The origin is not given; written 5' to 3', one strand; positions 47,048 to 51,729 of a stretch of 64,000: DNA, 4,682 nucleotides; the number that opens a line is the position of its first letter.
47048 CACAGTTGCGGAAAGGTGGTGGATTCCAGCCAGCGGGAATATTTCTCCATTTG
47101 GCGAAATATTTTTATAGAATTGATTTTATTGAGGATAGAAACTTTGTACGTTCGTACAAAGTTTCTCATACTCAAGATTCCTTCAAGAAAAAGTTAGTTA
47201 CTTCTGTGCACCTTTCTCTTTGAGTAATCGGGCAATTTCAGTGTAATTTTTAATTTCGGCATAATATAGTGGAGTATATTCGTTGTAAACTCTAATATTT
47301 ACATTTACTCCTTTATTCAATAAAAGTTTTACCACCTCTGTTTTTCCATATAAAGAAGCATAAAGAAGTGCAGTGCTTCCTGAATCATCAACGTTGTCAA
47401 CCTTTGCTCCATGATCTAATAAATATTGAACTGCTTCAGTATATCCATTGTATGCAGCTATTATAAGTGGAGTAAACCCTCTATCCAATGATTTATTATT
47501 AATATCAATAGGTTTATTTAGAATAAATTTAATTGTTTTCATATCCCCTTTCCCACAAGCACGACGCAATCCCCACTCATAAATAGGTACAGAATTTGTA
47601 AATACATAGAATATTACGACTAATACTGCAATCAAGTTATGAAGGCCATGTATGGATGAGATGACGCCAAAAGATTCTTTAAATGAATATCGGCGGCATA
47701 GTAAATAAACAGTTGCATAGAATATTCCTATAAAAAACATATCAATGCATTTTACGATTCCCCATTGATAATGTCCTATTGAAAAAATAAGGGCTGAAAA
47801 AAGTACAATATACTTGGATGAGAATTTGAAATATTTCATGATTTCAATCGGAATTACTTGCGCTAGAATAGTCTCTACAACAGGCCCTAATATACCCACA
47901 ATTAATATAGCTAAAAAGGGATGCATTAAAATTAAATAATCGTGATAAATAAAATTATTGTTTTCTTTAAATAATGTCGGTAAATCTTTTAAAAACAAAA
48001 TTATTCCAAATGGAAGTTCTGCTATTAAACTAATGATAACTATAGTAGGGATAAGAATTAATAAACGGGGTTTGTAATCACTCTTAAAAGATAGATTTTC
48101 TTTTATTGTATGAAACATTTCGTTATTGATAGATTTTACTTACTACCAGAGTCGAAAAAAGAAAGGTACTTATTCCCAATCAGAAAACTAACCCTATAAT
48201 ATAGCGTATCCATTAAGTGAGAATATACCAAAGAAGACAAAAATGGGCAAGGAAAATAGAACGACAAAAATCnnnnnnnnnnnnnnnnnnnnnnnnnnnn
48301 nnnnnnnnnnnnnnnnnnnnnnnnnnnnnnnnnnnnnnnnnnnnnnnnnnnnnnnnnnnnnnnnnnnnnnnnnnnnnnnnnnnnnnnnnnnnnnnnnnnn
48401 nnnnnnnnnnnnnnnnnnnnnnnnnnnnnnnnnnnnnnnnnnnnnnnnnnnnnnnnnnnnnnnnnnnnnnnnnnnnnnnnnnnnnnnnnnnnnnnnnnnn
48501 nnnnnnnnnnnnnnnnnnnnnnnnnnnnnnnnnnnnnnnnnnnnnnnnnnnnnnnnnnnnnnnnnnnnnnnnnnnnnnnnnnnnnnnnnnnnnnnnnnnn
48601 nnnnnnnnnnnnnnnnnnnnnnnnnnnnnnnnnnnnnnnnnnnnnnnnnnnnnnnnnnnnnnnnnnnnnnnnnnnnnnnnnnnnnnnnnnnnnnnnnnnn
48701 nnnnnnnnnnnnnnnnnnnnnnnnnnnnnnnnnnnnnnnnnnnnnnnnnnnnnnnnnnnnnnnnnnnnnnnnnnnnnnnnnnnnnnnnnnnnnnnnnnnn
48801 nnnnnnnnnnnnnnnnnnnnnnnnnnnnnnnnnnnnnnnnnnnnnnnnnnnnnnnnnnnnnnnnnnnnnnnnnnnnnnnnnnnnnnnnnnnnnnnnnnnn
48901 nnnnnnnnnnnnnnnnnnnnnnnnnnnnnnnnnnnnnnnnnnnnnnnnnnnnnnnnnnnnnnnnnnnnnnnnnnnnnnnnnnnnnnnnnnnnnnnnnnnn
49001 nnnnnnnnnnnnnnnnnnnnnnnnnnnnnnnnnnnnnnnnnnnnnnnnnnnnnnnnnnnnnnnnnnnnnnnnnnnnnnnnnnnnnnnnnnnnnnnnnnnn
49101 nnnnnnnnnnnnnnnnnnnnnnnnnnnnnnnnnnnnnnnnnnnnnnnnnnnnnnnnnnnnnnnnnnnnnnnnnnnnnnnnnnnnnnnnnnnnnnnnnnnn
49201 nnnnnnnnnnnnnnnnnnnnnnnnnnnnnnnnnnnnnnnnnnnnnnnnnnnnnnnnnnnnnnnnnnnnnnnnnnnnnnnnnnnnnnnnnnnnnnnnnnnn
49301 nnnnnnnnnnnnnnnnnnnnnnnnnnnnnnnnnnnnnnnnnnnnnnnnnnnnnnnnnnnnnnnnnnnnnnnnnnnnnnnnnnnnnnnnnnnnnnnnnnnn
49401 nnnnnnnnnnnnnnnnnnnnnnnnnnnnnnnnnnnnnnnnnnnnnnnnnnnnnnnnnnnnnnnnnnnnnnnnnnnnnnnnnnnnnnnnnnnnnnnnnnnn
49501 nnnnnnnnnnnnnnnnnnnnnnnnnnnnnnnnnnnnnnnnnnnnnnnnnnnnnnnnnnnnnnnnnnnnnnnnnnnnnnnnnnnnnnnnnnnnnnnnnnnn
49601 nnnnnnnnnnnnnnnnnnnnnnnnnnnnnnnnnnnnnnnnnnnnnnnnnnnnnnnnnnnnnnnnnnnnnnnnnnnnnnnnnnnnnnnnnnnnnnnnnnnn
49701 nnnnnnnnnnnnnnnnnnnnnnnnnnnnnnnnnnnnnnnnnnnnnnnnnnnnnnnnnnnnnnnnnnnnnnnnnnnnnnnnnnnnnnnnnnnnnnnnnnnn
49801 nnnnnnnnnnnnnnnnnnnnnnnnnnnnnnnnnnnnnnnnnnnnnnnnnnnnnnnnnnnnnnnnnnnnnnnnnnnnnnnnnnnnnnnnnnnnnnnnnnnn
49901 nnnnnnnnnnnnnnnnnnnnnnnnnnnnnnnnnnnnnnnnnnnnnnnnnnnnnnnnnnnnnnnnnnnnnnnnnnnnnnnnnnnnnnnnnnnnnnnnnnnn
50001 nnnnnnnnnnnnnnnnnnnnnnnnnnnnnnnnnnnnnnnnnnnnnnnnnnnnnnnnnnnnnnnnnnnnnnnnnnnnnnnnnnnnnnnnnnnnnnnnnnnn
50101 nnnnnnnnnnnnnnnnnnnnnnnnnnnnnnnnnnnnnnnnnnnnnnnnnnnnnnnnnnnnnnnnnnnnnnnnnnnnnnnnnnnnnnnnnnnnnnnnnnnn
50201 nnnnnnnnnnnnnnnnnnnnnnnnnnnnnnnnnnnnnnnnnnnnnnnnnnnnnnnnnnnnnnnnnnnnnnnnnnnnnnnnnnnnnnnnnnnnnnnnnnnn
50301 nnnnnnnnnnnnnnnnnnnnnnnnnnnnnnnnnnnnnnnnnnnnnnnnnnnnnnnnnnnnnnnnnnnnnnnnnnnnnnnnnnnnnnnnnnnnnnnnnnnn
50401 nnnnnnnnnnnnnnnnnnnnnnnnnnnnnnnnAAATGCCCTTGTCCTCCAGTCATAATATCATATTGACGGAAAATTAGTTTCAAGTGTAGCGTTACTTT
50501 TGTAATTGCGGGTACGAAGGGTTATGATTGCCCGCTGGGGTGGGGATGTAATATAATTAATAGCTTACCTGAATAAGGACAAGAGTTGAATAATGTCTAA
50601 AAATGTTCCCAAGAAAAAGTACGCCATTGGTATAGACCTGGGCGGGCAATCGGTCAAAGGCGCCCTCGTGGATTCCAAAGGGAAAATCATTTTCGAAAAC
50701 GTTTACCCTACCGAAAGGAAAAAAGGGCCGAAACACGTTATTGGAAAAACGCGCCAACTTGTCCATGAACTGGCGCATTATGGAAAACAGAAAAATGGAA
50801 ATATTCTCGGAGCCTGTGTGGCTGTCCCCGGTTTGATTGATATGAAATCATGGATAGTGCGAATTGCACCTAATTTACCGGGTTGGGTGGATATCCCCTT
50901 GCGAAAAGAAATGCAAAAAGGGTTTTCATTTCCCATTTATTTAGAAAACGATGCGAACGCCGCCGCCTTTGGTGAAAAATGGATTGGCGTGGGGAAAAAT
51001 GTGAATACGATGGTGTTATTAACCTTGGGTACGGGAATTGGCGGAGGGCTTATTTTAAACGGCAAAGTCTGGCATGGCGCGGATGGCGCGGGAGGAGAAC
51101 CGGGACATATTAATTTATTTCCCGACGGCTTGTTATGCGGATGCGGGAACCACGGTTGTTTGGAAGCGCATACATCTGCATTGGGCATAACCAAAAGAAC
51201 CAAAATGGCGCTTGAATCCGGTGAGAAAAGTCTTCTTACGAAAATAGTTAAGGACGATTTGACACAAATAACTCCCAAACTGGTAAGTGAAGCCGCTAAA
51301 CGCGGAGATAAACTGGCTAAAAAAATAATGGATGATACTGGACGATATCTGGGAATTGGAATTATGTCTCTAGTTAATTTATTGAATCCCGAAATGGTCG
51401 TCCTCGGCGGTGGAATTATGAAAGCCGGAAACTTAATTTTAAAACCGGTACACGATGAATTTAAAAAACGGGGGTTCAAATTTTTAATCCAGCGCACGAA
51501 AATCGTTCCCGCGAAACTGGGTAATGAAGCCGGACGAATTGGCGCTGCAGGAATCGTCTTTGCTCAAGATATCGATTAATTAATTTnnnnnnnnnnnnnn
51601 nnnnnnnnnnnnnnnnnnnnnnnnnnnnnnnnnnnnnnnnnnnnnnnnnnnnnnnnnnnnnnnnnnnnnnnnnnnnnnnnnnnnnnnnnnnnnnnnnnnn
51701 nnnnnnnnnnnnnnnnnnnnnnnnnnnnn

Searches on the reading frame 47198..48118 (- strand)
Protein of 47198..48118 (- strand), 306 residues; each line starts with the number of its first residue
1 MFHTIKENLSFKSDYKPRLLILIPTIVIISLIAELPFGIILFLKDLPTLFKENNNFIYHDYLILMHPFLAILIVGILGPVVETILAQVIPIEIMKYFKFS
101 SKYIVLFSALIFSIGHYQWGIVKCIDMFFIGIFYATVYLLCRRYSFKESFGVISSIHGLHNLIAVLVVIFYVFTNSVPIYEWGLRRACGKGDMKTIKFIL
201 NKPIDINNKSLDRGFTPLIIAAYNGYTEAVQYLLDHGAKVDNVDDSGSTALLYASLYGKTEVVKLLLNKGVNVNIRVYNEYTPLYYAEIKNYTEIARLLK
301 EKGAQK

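Call 69: search_protein_families(library=pfam, proteins=[window:47198-48118:-], max_evalue=0.00001)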
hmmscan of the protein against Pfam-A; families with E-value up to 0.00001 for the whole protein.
window:47198-48118:- (306 aa): 7 families
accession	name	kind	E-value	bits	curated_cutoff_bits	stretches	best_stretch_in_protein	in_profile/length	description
PF12796.13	Ank_2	-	2.2e-32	111.9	27.3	2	186-276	3-89/90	Ankyrin repeats (3 copies)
PF13637.12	Ank_4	-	5.5e-28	96.8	22.7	3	221-267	4-50/50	Ankyrin repeats (many copies)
PF00023.36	Ank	-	3.8e-23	80.7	21.1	2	214-244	2-32/33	Ankyrin repeat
PF13606.12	Ank_3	-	6.1e-17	60.2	22.3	0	247-275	2-30/30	Ankyrin repeat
PF13857.12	Ank_5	-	1.8e-13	50.9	27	1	212-254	14-56/56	Ankyrin repeats (many copies)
PF24521.3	Ank_KRIT1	-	1.9e-07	31.3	80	1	183-288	21-126/149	KRIT1 ankyrin-repeats domain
PF02517.21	Rce1-like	-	3.7e-06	27.6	22.4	1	67-162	4-92/93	Type II CAAX prenyl endopeptidase Rce1-like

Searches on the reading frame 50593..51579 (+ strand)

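Call 69: search_protein_families(library=pfam, proteins=[window:50593-51579:+], max_evalue=0.00001)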
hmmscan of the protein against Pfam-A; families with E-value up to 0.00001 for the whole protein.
window:50593-51579:+ (328 aa): 1 family
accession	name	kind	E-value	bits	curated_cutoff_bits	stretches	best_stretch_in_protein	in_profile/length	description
PF00480.26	ROK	-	4e-70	237.1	22.9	1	12-322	2-291/294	ROK family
